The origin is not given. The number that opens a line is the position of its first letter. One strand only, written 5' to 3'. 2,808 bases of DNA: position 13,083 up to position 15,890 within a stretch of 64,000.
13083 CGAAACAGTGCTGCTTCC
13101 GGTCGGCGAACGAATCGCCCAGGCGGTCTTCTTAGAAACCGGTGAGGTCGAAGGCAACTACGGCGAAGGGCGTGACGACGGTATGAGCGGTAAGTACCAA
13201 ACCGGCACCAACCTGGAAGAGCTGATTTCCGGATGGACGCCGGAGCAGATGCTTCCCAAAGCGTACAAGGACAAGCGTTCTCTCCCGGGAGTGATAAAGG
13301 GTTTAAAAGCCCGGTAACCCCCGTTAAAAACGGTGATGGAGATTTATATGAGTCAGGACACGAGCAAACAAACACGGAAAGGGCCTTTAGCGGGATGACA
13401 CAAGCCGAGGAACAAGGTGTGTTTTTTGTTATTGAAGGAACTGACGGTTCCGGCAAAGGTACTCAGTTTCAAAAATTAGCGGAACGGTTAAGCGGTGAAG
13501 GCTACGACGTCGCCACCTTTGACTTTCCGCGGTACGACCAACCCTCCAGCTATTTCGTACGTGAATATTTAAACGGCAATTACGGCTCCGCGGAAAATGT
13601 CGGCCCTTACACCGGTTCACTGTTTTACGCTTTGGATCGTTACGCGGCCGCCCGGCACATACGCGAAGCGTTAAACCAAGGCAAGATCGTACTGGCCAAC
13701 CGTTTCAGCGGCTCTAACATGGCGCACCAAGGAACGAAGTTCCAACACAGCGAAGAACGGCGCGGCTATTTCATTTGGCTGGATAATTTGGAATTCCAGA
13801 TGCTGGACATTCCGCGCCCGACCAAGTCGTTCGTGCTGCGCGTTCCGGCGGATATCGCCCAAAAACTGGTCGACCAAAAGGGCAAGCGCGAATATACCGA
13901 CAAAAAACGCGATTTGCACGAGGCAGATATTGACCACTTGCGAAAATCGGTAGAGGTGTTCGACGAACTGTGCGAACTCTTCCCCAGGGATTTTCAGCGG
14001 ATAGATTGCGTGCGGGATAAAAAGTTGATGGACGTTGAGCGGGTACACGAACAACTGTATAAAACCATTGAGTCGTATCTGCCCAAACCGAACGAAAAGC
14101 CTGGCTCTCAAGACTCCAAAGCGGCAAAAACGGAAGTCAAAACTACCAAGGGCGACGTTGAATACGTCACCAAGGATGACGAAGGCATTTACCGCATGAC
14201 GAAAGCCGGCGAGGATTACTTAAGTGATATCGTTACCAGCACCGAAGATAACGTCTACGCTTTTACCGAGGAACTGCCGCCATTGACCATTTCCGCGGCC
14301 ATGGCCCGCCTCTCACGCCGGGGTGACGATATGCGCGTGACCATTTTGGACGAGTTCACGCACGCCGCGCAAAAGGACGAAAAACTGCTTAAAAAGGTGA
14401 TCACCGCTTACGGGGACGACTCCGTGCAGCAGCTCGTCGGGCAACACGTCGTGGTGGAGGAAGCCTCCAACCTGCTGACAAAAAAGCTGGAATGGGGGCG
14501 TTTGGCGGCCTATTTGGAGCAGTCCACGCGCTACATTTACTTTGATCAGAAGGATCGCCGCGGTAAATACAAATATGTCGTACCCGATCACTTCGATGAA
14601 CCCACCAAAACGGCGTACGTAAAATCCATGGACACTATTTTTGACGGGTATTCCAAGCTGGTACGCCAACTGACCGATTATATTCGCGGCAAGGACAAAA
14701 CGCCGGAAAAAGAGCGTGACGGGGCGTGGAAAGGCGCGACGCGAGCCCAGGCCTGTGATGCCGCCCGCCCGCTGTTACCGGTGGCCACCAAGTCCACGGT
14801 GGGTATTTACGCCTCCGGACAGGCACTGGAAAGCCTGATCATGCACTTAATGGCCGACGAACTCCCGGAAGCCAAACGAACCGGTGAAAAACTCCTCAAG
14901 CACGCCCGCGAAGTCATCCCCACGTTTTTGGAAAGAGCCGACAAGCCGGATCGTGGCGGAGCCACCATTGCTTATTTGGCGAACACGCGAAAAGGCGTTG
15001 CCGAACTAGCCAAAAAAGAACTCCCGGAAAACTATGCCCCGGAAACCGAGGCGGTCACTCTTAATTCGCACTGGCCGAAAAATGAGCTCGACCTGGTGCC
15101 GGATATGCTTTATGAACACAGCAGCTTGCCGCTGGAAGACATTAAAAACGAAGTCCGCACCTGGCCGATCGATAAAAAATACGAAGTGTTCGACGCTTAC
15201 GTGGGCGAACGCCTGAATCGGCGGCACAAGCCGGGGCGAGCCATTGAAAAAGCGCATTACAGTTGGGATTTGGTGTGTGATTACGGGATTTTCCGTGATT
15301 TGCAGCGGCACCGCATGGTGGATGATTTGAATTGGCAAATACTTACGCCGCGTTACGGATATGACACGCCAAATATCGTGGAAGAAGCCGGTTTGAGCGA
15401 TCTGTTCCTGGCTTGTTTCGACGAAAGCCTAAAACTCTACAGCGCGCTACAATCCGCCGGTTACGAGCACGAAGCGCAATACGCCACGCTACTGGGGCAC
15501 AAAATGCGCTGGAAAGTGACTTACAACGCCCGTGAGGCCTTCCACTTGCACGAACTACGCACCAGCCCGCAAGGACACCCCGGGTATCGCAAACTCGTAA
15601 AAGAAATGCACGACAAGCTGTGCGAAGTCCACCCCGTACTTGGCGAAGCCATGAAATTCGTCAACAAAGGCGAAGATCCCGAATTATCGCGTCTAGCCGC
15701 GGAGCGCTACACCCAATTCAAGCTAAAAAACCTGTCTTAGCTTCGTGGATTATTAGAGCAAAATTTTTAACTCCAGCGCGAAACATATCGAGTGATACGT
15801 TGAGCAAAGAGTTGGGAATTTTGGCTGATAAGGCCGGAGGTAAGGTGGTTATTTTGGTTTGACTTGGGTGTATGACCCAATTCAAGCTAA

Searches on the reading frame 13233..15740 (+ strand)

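Call 66: search_protein_families(library=pfam, proteins=[window:13233-15740:+])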
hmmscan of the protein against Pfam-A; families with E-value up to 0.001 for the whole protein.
window:13233-15740:+ (835 aa): 2 families
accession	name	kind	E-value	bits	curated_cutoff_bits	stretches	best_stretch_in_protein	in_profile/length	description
PF02511.20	Thy1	-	2.1e-33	116.2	24.8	2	352-564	11-191/191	Thymidylate synthase complementing protein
PF02223.23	Thymidylate_kin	-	1.4e-18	67.7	27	1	67-259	1-174/185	Thymidylate kinase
